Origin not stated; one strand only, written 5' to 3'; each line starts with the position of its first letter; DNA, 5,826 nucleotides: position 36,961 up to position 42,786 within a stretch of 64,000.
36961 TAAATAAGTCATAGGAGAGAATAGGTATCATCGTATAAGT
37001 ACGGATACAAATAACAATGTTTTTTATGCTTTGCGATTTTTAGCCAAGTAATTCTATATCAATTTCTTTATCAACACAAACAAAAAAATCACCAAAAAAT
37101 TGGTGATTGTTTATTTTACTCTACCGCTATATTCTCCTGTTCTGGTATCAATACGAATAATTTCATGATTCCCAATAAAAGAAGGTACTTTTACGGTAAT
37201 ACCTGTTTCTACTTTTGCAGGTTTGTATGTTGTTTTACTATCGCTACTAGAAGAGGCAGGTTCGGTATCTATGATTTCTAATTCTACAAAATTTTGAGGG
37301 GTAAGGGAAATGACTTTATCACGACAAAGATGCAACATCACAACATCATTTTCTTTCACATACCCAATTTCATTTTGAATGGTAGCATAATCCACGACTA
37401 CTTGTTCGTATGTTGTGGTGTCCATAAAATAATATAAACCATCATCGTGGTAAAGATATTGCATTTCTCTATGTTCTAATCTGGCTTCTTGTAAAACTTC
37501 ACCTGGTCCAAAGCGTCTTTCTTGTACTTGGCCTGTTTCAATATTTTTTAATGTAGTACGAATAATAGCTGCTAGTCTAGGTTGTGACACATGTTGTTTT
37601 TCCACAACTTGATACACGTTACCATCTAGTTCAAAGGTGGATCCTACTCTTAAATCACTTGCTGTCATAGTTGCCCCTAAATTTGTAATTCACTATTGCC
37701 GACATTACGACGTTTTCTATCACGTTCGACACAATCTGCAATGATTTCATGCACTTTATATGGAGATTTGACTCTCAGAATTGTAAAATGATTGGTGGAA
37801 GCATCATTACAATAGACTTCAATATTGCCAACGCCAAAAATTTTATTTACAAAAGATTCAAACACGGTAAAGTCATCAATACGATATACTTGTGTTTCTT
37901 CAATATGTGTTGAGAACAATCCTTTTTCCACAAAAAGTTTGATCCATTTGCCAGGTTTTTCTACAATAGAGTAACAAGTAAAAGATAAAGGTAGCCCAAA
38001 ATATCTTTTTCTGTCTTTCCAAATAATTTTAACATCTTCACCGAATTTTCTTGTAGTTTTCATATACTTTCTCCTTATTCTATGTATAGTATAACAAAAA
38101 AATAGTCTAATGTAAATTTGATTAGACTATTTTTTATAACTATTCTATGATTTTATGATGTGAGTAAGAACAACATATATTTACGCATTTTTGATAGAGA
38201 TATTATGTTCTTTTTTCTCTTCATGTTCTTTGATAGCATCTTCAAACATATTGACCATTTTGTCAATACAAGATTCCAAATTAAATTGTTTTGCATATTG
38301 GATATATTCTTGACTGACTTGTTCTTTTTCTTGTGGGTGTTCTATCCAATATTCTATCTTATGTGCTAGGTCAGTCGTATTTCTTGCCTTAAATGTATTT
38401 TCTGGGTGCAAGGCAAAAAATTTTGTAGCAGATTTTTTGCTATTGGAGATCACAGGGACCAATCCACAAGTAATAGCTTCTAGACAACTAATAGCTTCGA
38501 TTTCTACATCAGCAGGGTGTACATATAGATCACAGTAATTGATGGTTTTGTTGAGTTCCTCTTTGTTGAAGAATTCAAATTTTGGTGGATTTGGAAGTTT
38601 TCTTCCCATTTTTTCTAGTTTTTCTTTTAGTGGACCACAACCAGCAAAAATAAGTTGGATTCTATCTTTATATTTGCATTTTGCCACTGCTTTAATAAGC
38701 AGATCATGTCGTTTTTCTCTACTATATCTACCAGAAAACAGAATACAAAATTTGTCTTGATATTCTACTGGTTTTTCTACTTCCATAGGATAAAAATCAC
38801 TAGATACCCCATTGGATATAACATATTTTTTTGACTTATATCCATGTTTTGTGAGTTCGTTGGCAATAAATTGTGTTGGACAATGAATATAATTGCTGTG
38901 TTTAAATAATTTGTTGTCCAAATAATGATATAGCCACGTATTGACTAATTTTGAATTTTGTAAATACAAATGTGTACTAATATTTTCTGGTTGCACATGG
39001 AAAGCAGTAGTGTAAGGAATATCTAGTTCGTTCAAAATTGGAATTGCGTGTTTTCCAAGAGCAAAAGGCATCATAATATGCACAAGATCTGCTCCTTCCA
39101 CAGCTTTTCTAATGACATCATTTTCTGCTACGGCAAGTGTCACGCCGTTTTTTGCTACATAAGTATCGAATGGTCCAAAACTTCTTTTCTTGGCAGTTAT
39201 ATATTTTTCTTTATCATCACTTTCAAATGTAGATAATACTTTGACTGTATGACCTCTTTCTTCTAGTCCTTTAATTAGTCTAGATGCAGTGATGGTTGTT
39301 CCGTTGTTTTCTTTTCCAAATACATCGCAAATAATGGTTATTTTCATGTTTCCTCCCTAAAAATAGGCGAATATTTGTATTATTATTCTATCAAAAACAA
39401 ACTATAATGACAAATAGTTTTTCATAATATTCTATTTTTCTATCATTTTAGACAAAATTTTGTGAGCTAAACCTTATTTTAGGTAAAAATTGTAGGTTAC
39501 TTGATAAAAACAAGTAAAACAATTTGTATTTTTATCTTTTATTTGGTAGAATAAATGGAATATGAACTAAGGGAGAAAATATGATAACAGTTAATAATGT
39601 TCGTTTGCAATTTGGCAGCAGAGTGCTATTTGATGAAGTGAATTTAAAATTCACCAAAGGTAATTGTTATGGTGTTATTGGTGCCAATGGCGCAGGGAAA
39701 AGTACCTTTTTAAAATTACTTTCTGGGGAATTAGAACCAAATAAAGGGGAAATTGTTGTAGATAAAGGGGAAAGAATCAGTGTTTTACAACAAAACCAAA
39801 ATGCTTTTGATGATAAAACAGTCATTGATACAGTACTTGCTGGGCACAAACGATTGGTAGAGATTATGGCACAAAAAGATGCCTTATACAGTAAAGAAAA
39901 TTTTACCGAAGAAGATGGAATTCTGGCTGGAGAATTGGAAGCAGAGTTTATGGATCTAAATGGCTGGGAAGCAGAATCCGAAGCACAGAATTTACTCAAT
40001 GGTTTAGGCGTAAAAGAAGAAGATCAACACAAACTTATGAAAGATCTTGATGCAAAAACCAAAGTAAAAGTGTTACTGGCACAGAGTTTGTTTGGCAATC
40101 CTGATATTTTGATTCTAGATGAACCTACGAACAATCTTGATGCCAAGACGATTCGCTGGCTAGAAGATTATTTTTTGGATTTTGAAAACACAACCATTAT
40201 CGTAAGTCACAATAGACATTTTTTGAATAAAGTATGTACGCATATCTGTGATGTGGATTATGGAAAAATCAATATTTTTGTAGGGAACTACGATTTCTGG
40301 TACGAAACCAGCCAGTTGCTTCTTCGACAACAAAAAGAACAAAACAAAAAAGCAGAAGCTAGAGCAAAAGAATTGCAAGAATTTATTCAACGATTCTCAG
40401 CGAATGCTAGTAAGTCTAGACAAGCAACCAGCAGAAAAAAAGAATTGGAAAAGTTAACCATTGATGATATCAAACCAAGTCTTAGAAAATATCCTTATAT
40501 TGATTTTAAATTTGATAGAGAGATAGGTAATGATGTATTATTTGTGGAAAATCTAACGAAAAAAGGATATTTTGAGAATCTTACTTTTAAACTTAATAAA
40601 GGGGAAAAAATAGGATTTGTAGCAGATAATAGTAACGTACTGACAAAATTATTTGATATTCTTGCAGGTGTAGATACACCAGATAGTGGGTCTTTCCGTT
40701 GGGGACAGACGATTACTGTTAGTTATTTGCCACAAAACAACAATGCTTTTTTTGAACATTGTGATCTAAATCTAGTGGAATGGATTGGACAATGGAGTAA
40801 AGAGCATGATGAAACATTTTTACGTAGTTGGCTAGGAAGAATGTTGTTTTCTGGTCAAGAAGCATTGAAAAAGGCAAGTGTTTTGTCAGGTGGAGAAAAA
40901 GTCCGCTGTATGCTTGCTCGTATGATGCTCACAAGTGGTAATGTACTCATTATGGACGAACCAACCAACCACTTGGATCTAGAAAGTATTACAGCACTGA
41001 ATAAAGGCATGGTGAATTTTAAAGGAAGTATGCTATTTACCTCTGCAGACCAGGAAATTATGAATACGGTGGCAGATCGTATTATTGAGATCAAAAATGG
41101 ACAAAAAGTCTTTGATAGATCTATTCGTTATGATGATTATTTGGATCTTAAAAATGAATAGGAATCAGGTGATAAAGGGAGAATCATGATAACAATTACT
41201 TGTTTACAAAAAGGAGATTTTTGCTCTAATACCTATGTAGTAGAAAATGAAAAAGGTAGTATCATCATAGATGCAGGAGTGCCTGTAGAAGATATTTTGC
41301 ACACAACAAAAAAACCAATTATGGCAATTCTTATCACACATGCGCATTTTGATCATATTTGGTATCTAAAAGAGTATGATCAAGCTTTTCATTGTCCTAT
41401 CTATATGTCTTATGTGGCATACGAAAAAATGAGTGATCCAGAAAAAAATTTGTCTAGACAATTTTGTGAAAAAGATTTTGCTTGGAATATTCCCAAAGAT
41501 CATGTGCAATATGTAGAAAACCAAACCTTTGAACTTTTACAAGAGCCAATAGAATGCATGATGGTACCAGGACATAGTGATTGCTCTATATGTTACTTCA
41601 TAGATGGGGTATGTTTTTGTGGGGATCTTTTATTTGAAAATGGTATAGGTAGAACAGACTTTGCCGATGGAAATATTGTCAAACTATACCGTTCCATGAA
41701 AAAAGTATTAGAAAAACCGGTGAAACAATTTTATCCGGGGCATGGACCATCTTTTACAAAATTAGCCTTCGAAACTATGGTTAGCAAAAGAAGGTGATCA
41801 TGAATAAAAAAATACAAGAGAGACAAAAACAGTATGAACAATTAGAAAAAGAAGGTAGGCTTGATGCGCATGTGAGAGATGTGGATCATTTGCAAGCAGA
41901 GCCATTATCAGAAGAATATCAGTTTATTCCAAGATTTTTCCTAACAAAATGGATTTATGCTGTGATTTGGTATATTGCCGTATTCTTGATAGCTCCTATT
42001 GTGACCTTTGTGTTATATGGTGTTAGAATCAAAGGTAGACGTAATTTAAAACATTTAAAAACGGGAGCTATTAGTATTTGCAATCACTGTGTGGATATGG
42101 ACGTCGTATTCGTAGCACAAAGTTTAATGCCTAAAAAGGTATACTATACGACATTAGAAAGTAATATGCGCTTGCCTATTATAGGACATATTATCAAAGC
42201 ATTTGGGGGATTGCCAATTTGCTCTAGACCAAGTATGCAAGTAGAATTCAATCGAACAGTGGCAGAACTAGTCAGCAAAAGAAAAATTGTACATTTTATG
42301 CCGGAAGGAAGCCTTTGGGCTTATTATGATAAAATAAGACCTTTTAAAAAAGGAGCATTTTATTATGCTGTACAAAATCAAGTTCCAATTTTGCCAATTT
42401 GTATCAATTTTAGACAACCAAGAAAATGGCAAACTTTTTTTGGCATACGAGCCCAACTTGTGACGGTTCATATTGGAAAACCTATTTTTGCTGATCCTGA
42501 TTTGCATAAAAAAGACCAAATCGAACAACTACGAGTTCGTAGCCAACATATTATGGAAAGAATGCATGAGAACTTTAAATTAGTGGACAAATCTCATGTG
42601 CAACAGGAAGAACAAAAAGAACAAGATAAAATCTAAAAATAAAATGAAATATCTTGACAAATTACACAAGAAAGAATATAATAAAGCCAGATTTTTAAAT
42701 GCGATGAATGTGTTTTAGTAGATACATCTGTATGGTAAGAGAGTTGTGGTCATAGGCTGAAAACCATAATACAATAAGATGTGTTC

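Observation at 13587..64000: Two co-oriented giant paralogues occupy about 54% of the window and bracket a 16-kb block of essential genes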

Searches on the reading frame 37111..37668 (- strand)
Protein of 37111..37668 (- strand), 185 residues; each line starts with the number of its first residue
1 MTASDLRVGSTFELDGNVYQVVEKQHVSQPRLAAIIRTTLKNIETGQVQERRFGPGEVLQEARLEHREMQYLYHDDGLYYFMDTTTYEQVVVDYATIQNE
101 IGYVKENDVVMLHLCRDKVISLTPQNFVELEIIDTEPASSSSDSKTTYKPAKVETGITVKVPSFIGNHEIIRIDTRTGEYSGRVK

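Call 17: search_protein_families(library=ncbifam, proteins=[window:37111-37668:-], max_evalue=0.00001)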
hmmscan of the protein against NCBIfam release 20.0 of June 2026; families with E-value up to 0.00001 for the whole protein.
window:37111-37668:- (185 aa): 6 families
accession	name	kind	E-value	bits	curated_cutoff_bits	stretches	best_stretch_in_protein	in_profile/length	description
TIGR00038.1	efp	equivalog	3.5e-59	199.6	185.8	1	2-184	2-184/184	elongation factor P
NF001810.0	PRK00529.1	subfamily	3.8e-59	199.4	161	1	2-185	4-187/187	elongation factor P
NF009090.0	PRK12426.1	equivalog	4.2e-33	114.5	226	1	2-184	3-185/185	elongation factor P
NF003392.1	PRK04542.1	equivalog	5.9e-32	111.1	216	1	2-183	2-186/187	elongation factor P-like protein EfpL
NF011175.0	PRK14578.1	equivalog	1.1e-27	96.7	301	1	2-183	3-186/187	elongation factor P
TIGR02178.1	yeiP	equivalog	2e-25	90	264.05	1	3-183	2-185/186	elongation factor P-like protein YeiP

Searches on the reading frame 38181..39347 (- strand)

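Call 17: search_protein_families(library=ncbifam, proteins=[window:38181-39347:-], max_evalue=0.00001)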
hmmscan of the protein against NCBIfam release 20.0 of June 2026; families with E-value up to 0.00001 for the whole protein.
window:38181-39347:- (388 aa): 15 families
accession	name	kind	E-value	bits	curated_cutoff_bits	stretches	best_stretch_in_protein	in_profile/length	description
NF041010.1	glycosy_Agl16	equivalog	6.4e-14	51.6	575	1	2-370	2-350/352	glycosylation protein Agl16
NF053787.1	GlcN_PG_synth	equivalog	2.5e-13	49.6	480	1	86-370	83-358/361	N-acetylglucosaminyl phosphatidylglycerol synthase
NF053513.1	Gtran_IagA_BgsA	equivalog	8.4e-11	41.4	460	1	132-371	88-331/333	LTA glycolipid anchor biosynthesis glycosyltransferase, IagA/BgsA family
TIGR03999.1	thiol_BshA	equivalog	2.9e-10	39.6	273.7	1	149-372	143-374/375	N-acetyl-alpha-D-glucosaminyl L-malate synthase BshA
NF049988.1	MGlcDAGSynMgs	equivalog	8.3e-10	38.6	400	1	1-379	1-395/398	alpha-monoglucosyldiacylglycerol synthase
NF050063.1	ProtGlycPglJ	equivalog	1e-09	38.1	500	1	134-356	128-351/363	N-acetylgalactosamine-N,N'-diacetylbacillosaminyl-diphospho-undecaprenol 4-alpha-N-acetylgalactosaminyltransferase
NF047684.1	TeichurnBiosyTuaC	equivalog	2.8e-09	36.4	550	1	197-370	217-388/391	teichuronic acid biosynthesis protein TuaC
NF038295.1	EPS_HpsP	equivalog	4.8e-08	32.4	550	1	119-370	123-386/388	hormogonium polysaccharide biosynthesis glycosyltransferase HpsP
TIGR04348.1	TIGR04348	equivalog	4.4e-07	29.3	300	0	192-358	130-298/310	selenoneine biosynthesis selenosugar synthase SenB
NF007640.0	PRK10307.1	subfamily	8.6e-07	28.2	276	0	197-365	227-401/411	WcaI family glycosyltransferase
TIGR03088.1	stp2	hypoth_equivalog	1.8e-06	27.3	409.05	1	173-369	161-371/374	TIGR03088 family PEP-CTERM/XrtA system glycosyltransferase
NF046085.1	XrtY_assoc_Gly1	equivalog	2.2e-06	26.8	400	1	131-372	142-385/387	XrtY-associated glycosyltransferase XYAG1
NF047881.1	glyco_SdgB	exception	2.8e-06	26.3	800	1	199-366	321-491/496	serine-aspartate repeat adhesin O-glycosyltransferase SdgB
NF038298.1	EPS_HpsO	equivalog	5.2e-06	25.5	575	0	141-282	137-286/388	hormogonium polysaccharide biosynthesis glycosyltransferase HpsO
TIGR02149.1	glgA_Coryne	subfamily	6.8e-06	25.5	302.4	1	79-370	77-389/391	glycogen synthase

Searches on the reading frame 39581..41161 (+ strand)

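Call 17: search_protein_families(library=ncbifam, proteins=[window:39581-41161:+], max_evalue=0.00001)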
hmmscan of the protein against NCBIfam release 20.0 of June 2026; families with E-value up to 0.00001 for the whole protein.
window:39581-41161:+ (526 aa): 188 families (the best 25 are shown)
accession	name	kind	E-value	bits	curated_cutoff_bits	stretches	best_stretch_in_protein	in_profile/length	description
NF011646.0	PRK15064.1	equivalog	3.8e-182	606.4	762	1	1-524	1-527/530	ABC-F family ATPase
NF000355.4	ribo_prot_ABC_F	equivalog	4e-94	316.2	380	2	2-288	3-250/499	ribosomal protection-like ABC-F family protein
NF008775.0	PRK11819.1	equivalog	2.2e-88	297.3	599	1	4-523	9-534/556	energy-dependent translational throttle protein EttA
TIGR03719.1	ABC_ABC_ChvD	subfamily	1.7e-87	294.3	806.75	1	7-522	10-531/552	energy-dependent translational throttle protein EttA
NF050005.1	ABC_ATPase_Uup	equivalog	8.3e-85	285.2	900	2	1-468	3-474/636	ATP-binding cassette ATPase Uup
NF008358.0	PRK11147.1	equivalog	2.9e-78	263.7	936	2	1-468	3-474/635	ABC transporter ATP-binding protein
NF007921.0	PRK10636.1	equivalog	3.4e-78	263.5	917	1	1-508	1-504/638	ABC transporter ATP-binding protein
NF000170.2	ABCF_Vga_all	exception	2.4e-71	240.8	725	2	2-289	4-209/521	Vga family ABC-F type ribosomal protection protein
NF043038.1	ABCF_CplR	exception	1e-67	229.1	780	3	294-525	268-489/544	ABC-F type ribosomal protection protein CplR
NF000514.1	ABCF_OptrA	exception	3e-65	220.8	1450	1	12-508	31-536/655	ABC-F type ribosomal protection protein OptrA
NF000171.1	ABCF_producer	exception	4.6e-60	203.6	800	2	4-267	6-272/541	TlrC/CarA/OleB/SrmB family ABC-F type ribosomal protection protein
NF000168.2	ABCF_Msr_all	exception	1.3e-59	202.1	680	3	326-507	307-481/487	Msr family ABC-F type ribosomal protection protein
NF000169.2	ABCF_Sal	exception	8.1e-59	199.7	725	3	121-287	96-262/542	Sal family ABC-F type ribosomal protection protein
NF000167.2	ABCF_Lsa_all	exception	4.3e-47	161.2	750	3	80-291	46-244/492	Lsa family ABC-F type ribosomal protection protein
NF000166.1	ABCF_CarA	exception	1.1e-46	159.1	1050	2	9-239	13-257/556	ABC-F type ribosomal protection protein Car(A)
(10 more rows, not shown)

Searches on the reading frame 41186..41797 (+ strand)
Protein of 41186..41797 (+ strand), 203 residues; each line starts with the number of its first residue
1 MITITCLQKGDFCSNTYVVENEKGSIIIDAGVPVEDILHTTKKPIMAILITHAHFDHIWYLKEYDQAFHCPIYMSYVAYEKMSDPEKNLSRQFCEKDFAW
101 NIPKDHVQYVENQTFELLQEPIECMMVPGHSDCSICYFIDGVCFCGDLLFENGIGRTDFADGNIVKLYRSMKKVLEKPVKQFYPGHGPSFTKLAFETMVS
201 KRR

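Call 17: search_protein_families(library=ncbifam, proteins=[window:41186-41797:+], max_evalue=0.00001)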
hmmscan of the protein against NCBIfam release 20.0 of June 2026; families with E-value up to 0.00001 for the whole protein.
window:41186-41797:+ (203 aa): 8 families
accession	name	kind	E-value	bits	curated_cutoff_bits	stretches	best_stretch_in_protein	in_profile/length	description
TIGR03413.1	GSH_gloB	equivalog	1e-19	70.9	200.8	1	17-198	13-176/248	hydroxyacylglutathione hydrolase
NF041804.1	MBL_fold_SolJ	exception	1.7e-18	66.6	350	1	3-196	7-189/224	solanimycin biosynthesis MBL-fold hydrolase SolJ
NF007597.0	PRK10241.1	equivalog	1.5e-13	50.6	421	1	17-177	15-155/251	hydroxyacylglutathione hydrolase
TIGR04558.1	SoxH_rel_PQQ_1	hypoth_equivalog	3.1e-11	42.9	300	1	13-190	33-217/285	quinoprotein relay system zinc metallohydrolase 1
NF040641.1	bifunc_ST_SDO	equivalog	4.3e-10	39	625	1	44-186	201-342/423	bifunctional sulfur transferase/dioxygenase Blh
NF012229.1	bla_class_B_core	domain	7.9e-10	39.1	100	1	15-137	16-136/139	metallo-beta-lactamase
TIGR04559.1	SoxH_rel_PQQ_2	hypoth_equivalog_domain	3.7e-09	36.4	280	1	34-193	57-219/283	quinoprotein relay system zinc metallohydrolase 2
NF033088.2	bla_subclass_B1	equivalog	4.7e-06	26.4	200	1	6-188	23-202/217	subclass B1 metallo-beta-lactamase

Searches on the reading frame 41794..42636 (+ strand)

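Call 17: search_protein_families(library=ncbifam, proteins=[window:41794-42636:+], max_evalue=0.00001)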
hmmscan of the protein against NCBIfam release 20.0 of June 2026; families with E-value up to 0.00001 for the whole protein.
window:41794-42636:+ (280 aa): 3 families
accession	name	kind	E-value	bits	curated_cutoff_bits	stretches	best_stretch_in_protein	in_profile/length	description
TIGR00530.1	AGP_acyltrn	subfamily_domain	9.2e-15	54.5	102.95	1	86-204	10-129/130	1-acylglycerol-3-phosphate O-acyltransferase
NF011593.0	PRK15018.1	equivalog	2.2e-12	47.2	501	1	74-257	48-228/245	1-acylglycerol-3-phosphate O-acyltransferase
NF006386.0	PRK08633.1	equivalog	9.7e-12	43.4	1221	1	60-205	412-552/1147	acyl-[ACP]--phospholipid O-acyltransferase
